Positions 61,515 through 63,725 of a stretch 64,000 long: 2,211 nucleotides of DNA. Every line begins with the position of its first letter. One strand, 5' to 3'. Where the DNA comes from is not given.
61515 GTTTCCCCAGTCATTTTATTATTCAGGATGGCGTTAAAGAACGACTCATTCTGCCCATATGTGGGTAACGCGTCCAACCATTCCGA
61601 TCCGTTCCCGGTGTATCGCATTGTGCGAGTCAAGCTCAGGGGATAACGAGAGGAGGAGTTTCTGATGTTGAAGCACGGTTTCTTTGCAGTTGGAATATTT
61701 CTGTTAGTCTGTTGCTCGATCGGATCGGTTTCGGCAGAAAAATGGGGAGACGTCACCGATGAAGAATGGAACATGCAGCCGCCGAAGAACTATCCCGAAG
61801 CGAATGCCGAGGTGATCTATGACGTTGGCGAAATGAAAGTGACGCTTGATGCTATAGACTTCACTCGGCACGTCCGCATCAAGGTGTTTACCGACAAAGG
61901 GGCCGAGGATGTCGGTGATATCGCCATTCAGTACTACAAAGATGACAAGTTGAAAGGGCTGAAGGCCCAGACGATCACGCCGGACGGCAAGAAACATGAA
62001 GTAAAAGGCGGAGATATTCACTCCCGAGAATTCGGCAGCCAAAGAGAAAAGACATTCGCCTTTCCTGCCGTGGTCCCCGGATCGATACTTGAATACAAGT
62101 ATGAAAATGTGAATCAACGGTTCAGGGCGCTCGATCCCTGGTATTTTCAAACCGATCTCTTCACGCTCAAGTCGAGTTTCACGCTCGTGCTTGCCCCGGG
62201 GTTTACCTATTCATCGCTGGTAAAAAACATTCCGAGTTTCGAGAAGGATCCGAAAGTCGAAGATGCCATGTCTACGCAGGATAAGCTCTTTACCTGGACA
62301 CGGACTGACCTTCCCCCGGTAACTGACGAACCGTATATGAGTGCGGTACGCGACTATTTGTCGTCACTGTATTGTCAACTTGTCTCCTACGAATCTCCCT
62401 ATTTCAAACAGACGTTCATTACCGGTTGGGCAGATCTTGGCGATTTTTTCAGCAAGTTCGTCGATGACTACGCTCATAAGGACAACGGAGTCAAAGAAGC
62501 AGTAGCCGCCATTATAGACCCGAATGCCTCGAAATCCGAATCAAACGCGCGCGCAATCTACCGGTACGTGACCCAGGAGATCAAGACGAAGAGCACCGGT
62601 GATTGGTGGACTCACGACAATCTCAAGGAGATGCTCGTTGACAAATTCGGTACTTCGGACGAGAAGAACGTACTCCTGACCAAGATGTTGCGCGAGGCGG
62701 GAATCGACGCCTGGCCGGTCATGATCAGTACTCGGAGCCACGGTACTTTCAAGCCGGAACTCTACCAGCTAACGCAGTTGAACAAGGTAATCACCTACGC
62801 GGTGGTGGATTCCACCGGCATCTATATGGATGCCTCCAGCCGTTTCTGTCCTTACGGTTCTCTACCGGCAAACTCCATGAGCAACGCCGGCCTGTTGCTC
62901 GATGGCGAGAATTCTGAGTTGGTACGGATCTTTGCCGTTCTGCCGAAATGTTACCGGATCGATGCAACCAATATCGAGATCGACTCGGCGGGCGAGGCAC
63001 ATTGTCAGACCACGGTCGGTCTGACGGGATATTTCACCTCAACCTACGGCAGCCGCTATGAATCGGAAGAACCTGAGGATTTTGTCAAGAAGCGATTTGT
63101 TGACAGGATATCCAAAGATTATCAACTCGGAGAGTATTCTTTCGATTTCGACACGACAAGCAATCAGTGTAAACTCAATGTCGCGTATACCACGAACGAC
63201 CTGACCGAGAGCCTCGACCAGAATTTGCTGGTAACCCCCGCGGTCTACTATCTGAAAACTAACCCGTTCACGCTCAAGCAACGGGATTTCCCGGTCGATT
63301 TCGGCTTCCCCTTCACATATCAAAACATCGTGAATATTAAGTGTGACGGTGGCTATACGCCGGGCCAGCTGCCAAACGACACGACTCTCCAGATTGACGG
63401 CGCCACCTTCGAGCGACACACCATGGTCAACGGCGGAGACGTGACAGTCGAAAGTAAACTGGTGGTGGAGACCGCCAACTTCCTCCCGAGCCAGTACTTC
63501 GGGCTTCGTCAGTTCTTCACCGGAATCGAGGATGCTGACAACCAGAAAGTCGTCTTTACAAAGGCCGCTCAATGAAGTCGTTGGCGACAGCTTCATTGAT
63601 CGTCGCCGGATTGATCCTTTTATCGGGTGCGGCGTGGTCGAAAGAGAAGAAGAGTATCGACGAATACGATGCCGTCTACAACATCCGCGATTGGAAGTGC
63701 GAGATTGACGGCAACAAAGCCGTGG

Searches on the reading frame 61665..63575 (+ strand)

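Call 10: search_protein_families(library=pfam, proteins=[window:61665-63575:+], max_evalue=0.001)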
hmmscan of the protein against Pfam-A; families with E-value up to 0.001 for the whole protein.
window:61665-63575:+ (636 aa): 2 families
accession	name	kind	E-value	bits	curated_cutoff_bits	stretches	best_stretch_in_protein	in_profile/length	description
PF12969.12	DUF3857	-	3.3e-17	63.5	24.6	1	65-219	6-169/170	Domain of Unknown Function with PDB structure (DUF3857)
PF01841.26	Transglut_core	-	7.6e-06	26.6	23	1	283-361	6-84/108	Transglutaminase-like superfamily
